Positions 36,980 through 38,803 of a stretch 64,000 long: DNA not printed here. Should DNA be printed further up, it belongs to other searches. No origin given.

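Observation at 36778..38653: AT-rich island encoding a PIN / GNAT-like / EVE(PUA)-like fusion overlapping an ASCH gene: candidate modification-based toxin or defense module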

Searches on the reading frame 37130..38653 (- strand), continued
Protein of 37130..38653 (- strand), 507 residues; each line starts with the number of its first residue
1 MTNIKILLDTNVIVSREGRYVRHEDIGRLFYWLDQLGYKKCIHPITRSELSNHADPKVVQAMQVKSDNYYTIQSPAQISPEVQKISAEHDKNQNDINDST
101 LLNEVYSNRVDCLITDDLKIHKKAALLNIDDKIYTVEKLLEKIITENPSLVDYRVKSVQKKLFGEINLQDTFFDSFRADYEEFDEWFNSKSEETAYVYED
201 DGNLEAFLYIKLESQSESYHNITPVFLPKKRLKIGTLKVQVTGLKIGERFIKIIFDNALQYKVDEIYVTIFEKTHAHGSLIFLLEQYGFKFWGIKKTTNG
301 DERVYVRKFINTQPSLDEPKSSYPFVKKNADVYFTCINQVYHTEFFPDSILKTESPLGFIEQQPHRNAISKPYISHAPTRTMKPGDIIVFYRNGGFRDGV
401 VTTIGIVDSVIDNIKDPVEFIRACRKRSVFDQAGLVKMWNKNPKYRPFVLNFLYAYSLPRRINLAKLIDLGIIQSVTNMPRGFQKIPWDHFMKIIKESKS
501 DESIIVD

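Call 80: search_dna_similar(query=window:37130-38653:-, collection=plasmids, mode=protein, max_rows=15)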
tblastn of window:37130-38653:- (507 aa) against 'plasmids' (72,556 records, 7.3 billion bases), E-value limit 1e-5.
Records with a match: 33; places in all: 34; records where one place covers at least 80% of the query: 14.
Best place of each record, by identity: <60% 33.
By first word of the organism name: Rhizobium 4; Sinorhizobium 3; Methylobacterium 2; Mesorhizobium 2; Paenibacillus 2; Natronococcus 1; Ensifer 1; Halalkaliarchaeum 1; Escherichia 1; Rahnella 1; and 15 more.
By predicted mobility (MOB-suite, as given by PLSDB): non-mobilizable 20; conjugative 11; mobilizable 2.
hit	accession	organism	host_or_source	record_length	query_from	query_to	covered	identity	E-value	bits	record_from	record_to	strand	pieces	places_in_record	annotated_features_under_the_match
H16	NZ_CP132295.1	Natronococcus sp. AD-5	cell culture,sediment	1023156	4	486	95%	29.4%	5e-44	174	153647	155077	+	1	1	record has no annotation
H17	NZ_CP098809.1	Ensifer adhaerens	whole organism,soil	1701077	4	492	96%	28.6%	1e-27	125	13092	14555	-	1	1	none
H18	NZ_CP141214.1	Sinorhizobium meliloti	alfalfa,Isolate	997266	1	486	96%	28.3%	9e-30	131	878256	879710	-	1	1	GNAT family N-acetyltransferase | hypothetical protein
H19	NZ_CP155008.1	Methylobacterium fujisawaense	concrete cylinder weathered outdoors on ...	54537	1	473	93%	28.5%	6e-30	132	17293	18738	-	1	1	hypothetical protein | helix-turn-helix domain-containing protein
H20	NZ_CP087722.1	Halalkaliarchaeum sp. AArc-CO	Kulunda Steppe hypersaline lake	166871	4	430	84%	31.4%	4e-38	185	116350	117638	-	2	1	PIN domain-containing protein | hypothetical protein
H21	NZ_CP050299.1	Mesorhizobium huakuii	Oxytropis kamtschatica,cell ...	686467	3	487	96%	27.3%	3e-29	129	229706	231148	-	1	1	GNAT family N-acetyltransferase | ASCH domain-containing protein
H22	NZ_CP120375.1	Sinorhizobium garamanticum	Argyrolobium uniflorum,Cell culture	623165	1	475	94%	27.6%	5e-29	129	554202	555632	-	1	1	GNAT family N-acetyltransferase | hypothetical protein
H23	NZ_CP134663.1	Escherichia coli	Larus michahellis,bacteria,cloaca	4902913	143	491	69%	37.6%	6e-47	182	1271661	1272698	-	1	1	none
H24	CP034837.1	Rahnella aquatilis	Food spoilage microflora,food/cold ...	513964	163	491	65%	38.7%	2e-46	181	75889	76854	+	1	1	N-acetyltransferase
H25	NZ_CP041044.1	Paracoccus sp. AK26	pure culture,Hexachlorocyclohexane ...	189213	1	473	93%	26.6%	1e-25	119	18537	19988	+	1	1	helix-turn-helix domain-containing protein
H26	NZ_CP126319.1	Burkholderia anthina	Sorghum bicolor,Sandy loam,rhizosphere ...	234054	3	479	94%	25.6%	2e-30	133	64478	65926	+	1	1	N-acetyltransferase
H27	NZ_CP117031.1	Vibrio tubiashii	Babylonia areolata,bacterial pure ...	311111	121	469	69%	35.0%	5e-41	165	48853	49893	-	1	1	N-acetyltransferase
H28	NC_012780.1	[Eubacterium] eligens ATCC 27750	-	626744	154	469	62%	38.3%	5e-44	174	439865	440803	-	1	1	hypothetical protein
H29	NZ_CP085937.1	Lachnospira eligens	-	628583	154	469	62%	38.3%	5e-44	174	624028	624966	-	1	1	hypothetical protein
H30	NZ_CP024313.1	Rhizobium sp. NXC24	Phaseolus vulgaris,cell culture,plant ...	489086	163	489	64%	37.0%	4e-49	189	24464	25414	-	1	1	EVE domain-containing protein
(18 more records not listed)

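Call 81: get_annotated_region(hit=H1, flank=3000)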
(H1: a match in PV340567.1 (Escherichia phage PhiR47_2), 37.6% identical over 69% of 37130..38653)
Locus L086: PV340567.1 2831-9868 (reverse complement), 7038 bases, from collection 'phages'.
description: Escherichia phage PhiR47_2, complete genome.
organism: Escherichia phage PhiR47_2 (NCBI taxid 3416489)
taxonomy: Viruses
host: Escherichia coli C; source: -; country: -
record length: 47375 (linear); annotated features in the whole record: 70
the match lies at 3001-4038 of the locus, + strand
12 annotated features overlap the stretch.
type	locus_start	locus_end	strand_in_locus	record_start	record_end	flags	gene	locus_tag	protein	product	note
CDS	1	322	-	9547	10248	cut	-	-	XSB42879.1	DNA replication protein P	-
CDS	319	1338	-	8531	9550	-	-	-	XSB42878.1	DNA replication protein O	-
CDS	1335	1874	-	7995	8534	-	-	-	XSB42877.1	cII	activator protein cII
CDS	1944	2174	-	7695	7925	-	-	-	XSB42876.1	Cro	transcriptional regulator cro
CDS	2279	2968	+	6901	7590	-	-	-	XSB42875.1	cI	repressor protein cI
CDS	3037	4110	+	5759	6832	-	-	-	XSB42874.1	GevT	GevT toxin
CDS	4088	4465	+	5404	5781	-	-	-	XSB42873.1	GevA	GevA antitoxin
CDS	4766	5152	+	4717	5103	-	-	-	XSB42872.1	Kil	prophage Kil protein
CDS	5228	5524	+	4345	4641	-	-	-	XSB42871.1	Gam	host-nuclease inhibitor protein Gam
CDS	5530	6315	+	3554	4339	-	-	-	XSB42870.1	Bet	recombination protein Bet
CDS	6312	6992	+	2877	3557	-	-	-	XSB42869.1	exonuclease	-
CDS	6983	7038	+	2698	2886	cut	-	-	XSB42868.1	hypothetical protein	hypothetical protein orf60a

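Call 87: get_annotated_region(hit=H10, flank=2500)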
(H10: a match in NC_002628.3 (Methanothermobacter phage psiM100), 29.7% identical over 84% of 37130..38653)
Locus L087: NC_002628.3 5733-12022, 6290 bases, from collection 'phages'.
description: Methanothermobacter wolfeii prophage psiM100, complete genome; flanked by Methanothermobacter wolfeii MTW1216 (mtw1216) and MTW1215 (mtw1215) genes, complete cds.
organism: Methanothermobacter phage psiM100 (NCBI taxid 173824)
taxonomy: Viruses; Duplodnaviria; Heunggongvirae; Uroviricota; Caudoviricetes; Methanobavirales; Leisingerviridae; Psimunavirus
host: -; source: -; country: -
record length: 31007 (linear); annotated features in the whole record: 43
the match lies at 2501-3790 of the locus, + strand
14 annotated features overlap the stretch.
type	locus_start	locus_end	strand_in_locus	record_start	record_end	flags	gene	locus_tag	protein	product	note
CDS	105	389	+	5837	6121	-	ORF3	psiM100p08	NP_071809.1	hypothetical protein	similar to ORF3 of Methanothermobacter marburgensis phage psiM2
CDS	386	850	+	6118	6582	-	ORF4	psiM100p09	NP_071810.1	hypothetical protein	similar to ORF4 of Methanothermobacter marburgensis phage psiM2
repeat_region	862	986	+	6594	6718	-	-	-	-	-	-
repeat_region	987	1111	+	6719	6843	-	-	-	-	-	-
misc_feature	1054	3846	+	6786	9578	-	-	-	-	-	inserted fragment IFa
repeat_region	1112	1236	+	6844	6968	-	-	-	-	-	-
CDS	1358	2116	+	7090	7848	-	ORFB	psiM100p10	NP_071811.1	hypothetical protein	similar to the hypothetical protein MTH315 of Methanothermobacter thermautotrophicus deltaH: PIR Accession Number D69140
CDS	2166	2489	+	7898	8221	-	ORFC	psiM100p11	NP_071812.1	hypothetical protein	similar to the hypothetical protein MTH316 of Methanothermobacter thermautotrophicus deltaH: PIR Accession Number E69140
CDS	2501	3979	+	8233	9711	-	ORFD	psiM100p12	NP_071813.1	hypothetical protein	-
CDS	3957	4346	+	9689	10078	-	ORF5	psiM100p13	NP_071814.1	hypothetical protein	similar to ORF5 of Methanothermobacter marburgensis phage psiM2; similar to the hypothetical protein APE1779 of ...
CDS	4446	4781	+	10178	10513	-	ORF6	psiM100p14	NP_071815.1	hypothetical protein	similar to ORF6 of Methanothermobacter marburgensis phage psiM2; similar to ORF6 of Methanothermobacter marburgensis ...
CDS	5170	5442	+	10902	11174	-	ORF7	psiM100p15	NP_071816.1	hypothetical protein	similar to ORF7 of Methanothermobacter marburgensis phage psiM2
CDS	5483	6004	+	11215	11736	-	ORF8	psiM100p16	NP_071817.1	terminase small subunit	similar to ORF8 of Methanothermobacter marburgensis phage psiM2; similar to Bacillus subtilis prophage PBSX small ...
CDS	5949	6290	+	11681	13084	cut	ORF9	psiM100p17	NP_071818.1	terminase large subunit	similar to ORF9 of Methanothermobacter marburgensis phage psiM2; similar to a hypothetical protein (ORF5) of ...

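Call 93: get_annotated_region(hit=H21, flank=4000)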
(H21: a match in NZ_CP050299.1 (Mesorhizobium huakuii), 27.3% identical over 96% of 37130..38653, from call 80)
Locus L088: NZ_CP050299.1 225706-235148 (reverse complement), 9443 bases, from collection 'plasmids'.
description: Mesorhizobium huakuii strain 583 plasmid p_1, complete sequence
organism: Mesorhizobium huakuii (NCBI taxid 28104)
taxonomy: Bacteria; Pseudomonadota; Alphaproteobacteria; Hyphomicrobiales; Phyllobacteriaceae; Mesorhizobium; Mesorhizobium huakuii
host: -; source: Oxytropis kamtschatica,cell culture,root nodule; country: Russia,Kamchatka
typing (MOB-suite, as given by PLSDB): non-mobilizable; mating-pair formation MPF_T
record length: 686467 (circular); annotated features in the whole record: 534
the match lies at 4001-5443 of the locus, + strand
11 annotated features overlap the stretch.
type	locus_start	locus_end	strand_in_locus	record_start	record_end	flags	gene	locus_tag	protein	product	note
CDS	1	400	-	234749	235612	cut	-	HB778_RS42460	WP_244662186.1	DUF5623 domain-containing protein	-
CDS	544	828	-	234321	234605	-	-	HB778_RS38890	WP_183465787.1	hypothetical protein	-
CDS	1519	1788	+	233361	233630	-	-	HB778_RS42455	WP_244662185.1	DUF1612 domain-containing protein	-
CDS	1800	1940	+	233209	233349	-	-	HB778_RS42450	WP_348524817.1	helix-turn-helix domain-containing protein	-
CDS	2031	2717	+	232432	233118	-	-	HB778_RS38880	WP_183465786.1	XRE family transcriptional regulator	-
CDS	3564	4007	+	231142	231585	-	-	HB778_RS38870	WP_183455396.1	ASCH domain-containing protein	-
CDS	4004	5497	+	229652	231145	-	-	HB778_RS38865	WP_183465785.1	GNAT family N-acetyltransferase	-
CDS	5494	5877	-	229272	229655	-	-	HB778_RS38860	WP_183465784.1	ASCH domain-containing protein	-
CDS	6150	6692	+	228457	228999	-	-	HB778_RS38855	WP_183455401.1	AAA family ATPase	-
CDS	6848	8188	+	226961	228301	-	-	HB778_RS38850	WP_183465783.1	DUF4365 domain-containing protein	-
CDS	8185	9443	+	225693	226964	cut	-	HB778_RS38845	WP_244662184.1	hypothetical protein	-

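Call 94: get_annotated_region(hit=H20, flank=5000)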
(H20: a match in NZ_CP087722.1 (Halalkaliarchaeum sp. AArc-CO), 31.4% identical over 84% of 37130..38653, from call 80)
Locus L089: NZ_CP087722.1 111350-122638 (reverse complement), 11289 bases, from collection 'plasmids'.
description: Halalkaliarchaeum sp. AArc-CO plasmid pAArc-CO, complete sequence
organism: Halalkaliarchaeum sp. AArc-CO (NCBI taxid 2866381)
taxonomy: Archaea; Euryarchaeota; Halobacteria; Halobacteriales; Haloferacaceae; Halalkaliarchaeum; Halalkaliarchaeum sp. AArc-CO
host: -; source: Kulunda Steppe hypersaline lake; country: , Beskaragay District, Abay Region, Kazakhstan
typing (MOB-suite, as given by PLSDB): non-mobilizable
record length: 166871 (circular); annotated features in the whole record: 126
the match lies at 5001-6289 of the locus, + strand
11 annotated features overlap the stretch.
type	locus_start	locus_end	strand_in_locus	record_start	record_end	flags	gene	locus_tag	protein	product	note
CDS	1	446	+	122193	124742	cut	-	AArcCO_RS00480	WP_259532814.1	CRISPR-associated endonuclease Cas3''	GO:0043571 - maintenance of CRISPR repeat elements [Evidence IEA]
CDS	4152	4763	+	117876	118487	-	-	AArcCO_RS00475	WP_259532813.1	hypothetical protein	-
CDS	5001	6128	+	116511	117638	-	-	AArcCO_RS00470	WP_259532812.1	PIN domain-containing protein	-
CDS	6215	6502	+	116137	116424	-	-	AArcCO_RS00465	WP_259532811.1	hypothetical protein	-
CDS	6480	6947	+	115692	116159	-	-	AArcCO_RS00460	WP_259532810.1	ASCH domain-containing protein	-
CDS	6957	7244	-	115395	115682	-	-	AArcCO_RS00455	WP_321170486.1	DUF3006 family protein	-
CDS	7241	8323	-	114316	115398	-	-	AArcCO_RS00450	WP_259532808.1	ComEC/Rec2 family competence protein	GO:0030420 - establishment of competence for transformation [Evidence IEA]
CDS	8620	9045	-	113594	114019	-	-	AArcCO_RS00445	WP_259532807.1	hypothetical protein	-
CDS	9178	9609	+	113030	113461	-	-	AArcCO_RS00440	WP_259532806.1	ArsR family transcriptional regulator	-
CDS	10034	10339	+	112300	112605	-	-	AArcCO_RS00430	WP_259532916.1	SWIM zinc finger family protein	-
CDS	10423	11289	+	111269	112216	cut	-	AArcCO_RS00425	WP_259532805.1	TFIIB-type zinc ribbon-containing protein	-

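Call 100: search_protein_representatives(alignment_id=A1)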
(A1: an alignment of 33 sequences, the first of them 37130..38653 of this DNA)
Query: 33 sequences, 503 profile positions. Proteins with E-value up to 0.001 (for the whole library): 2438; up to 1e-10: 1702; up to 1e-30: 806. The best 150 are listed.
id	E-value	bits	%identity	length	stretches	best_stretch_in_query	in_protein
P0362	8.0e-200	681.3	-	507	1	1-492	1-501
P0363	1.6e-192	657.2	-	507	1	2-502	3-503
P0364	3.1e-172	590.3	-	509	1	1-497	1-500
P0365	1.5e-170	584.7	-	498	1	1-503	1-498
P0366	1.3e-169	581.6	-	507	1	2-502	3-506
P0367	6.6e-169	579.3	-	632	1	1-496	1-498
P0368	9.4e-167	572.2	-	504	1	2-503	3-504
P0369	3.8e-164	563.6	-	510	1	1-503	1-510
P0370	2.6e-157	541.0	-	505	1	1-497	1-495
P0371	6.7e-156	536.4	-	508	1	2-503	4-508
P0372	1.6e-152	525.2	-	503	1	1-495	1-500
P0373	6.5e-147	506.7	-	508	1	3-503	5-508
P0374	1.9e-145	501.9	-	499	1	1-492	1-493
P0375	1.1e-144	499.4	-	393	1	110-485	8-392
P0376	1.3e-142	492.5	-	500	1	1-494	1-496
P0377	2.2e-137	475.3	-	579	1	2-495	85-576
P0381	3.3e-130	451.6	-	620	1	2-492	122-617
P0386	2.3e-127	442.2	-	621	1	3-491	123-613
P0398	1.2e-112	393.7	-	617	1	2-493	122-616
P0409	5.2e-103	361.9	-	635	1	3-496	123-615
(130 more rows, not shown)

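Call 101: search_protein_families(library=pfam, proteins=[P0381, P0386, P0398, P0409, P0367, P0377], max_evalue=0.01)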
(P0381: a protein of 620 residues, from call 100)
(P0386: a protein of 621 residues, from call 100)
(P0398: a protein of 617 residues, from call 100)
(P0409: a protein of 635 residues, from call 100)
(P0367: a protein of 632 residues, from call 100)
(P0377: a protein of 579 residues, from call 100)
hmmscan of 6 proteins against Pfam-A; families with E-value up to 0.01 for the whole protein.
P0381 (620 aa): 1 family
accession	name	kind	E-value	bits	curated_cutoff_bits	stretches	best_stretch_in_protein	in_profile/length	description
PF04266.20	ASCH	-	9.5e-08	33.1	21.2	1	8-105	3-93/103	ASCH domain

P0386 (621 aa): 2 families
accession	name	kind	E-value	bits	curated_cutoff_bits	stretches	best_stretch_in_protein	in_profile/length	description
PF04266.20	ASCH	-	7.1e-08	33.5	21.2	1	6-113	1-101/103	ASCH domain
PF12961.13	DUF3850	-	0.00014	22.4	22.9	1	4-74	2-72/77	Domain of unknown function (DUF3850)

P0398 (617 aa): 2 families
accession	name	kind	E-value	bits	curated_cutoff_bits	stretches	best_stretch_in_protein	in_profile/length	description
PF00583.31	Acetyltransf_1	-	0.00044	21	20.7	1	291-398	14-107/116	Acetyltransferase (GNAT) family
PF04266.20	ASCH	-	0.0085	17.2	21.2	0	7-72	2-64/103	ASCH domain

P0409 (635 aa): 2 families
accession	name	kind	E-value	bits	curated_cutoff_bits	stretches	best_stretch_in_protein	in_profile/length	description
PF04266.20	ASCH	-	6e-08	33.8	21.2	1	7-111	2-99/103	ASCH domain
PF12961.13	DUF3850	-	4.5e-05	24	22.9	1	3-48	1-43/77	Domain of unknown function (DUF3850)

P0367 (632 aa): 2 families
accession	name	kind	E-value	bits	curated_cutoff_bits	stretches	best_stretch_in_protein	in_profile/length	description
PF04266.20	ASCH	-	2.2e-05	25.5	21.2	1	513-589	1-78/103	ASCH domain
PF13638.12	PIN_4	-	0.0026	18.5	21.9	1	5-127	3-127/132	PIN domain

P0377 (579 aa): 0 families
